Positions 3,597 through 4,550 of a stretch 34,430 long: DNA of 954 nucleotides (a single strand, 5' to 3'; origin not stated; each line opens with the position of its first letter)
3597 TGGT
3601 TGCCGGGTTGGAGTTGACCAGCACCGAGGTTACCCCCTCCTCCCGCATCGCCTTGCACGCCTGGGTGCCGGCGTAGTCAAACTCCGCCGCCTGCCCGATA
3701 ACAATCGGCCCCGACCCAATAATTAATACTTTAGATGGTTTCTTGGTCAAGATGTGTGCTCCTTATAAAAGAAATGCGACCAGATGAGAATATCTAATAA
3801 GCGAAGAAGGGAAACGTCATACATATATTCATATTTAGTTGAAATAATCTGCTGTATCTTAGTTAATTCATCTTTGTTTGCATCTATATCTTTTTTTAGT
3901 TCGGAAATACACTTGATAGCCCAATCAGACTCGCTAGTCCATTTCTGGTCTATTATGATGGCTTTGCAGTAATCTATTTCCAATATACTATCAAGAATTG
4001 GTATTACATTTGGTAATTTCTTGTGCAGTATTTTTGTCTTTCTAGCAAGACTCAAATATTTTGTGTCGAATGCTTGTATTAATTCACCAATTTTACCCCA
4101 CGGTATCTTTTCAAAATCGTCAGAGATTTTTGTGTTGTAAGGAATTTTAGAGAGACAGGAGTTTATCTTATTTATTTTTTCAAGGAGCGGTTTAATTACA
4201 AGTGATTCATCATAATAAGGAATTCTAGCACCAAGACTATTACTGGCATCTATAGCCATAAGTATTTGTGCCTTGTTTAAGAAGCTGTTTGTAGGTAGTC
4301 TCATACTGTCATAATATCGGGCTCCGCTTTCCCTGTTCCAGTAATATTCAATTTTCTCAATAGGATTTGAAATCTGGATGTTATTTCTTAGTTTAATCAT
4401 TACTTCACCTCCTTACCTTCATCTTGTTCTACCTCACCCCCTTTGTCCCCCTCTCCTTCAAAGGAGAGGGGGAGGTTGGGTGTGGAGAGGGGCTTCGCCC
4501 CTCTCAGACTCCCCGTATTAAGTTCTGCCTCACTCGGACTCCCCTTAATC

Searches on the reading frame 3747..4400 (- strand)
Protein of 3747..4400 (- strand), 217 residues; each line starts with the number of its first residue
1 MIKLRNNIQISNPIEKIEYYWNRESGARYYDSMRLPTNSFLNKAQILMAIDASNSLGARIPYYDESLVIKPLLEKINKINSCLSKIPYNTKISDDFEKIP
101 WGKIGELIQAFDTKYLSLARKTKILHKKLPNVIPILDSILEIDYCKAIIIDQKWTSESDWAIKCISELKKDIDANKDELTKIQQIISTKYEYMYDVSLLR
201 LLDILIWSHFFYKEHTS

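Call 13: search_protein_families(library=pfam, proteins=[window:3747-4400:-])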
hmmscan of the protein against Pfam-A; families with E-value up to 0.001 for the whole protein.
window:3747-4400:- (217 aa): 1 family
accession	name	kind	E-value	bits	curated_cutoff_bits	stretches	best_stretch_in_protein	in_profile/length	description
PF19827.4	DUF6308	-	9.3e-13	48.9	27.3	1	69-209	59-192/193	Family of unknown function (DUF6308)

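Call 16: search_protein_families(library=padloc, proteins=[window:3747-4400:-], max_evalue=0.1)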
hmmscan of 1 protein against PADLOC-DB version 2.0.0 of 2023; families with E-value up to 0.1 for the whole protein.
window:3747-4400:- (217 aa): 0 families

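Call 70: search_solved_structures(query=window:3750-4400:-, max_evalue=1)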
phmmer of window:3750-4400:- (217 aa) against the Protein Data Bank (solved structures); distinct sequences matched with E-value up to 1: 1.
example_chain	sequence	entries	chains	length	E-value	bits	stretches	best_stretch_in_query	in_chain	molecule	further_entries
8u8m_A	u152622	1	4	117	0.53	13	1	90-163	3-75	Double-strand telomeric DNA-binding proteins 1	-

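Call 71: search_protein_families(library=ncbifam, proteins=[window:3750-4400:-], max_evalue=0.1)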
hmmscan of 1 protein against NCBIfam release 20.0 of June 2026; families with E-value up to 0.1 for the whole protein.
window:3750-4400:- (217 aa): 0 families
